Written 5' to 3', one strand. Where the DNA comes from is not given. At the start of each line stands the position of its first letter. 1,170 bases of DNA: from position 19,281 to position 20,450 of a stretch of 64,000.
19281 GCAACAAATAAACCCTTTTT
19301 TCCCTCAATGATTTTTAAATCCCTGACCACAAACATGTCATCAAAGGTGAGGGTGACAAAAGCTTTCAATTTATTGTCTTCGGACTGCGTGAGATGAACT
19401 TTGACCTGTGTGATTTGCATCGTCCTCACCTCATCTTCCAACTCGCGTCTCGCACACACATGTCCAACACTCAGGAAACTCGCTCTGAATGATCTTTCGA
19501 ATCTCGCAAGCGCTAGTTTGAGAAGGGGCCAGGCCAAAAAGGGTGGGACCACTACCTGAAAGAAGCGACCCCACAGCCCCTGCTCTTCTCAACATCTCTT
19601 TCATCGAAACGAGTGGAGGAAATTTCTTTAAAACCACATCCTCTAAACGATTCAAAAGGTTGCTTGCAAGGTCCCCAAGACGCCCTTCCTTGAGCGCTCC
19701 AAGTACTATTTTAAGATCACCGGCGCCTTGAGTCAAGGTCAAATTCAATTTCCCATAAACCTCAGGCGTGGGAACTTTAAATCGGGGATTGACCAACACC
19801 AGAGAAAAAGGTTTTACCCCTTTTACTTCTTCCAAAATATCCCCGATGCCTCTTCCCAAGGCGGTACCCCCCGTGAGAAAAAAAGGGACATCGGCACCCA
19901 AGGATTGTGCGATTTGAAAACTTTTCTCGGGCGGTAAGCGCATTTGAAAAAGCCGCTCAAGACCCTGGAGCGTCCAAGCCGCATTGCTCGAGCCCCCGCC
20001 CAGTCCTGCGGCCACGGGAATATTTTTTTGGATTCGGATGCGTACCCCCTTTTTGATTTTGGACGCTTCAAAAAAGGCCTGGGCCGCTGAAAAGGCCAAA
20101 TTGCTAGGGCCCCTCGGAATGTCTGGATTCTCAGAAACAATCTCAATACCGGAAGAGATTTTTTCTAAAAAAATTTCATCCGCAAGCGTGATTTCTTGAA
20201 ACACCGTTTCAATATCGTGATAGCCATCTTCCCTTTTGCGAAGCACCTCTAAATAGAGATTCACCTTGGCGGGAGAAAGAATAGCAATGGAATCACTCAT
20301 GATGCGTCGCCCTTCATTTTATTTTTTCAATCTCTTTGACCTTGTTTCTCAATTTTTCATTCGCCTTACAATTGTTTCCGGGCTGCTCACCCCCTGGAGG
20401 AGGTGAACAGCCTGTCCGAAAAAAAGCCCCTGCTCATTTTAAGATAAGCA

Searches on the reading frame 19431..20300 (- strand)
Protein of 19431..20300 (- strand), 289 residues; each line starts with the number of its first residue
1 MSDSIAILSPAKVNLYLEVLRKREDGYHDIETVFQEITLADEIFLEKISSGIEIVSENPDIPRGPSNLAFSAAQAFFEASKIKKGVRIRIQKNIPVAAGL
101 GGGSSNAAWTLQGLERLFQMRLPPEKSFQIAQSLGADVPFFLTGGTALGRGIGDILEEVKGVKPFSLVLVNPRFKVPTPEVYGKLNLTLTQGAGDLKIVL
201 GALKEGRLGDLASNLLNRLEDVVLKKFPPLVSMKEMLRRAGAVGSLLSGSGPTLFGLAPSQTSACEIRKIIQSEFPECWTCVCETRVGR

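Call 61: search_protein_families(library=pfam, proteins=[window:19431-20300:-], max_evalue=0.001)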
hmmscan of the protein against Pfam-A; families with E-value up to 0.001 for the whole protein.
window:19431-20300:- (289 aa): 2 families
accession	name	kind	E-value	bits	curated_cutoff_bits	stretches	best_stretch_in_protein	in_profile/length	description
PF00288.32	GHMP_kinases_N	-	1.6e-16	60.7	22.3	1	67-145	1-87/87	GHMP kinases N terminal domain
PF08544.19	GHMP_kinases_C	-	2.4e-11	44.3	21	1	201-276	3-84/85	GHMP kinases C terminal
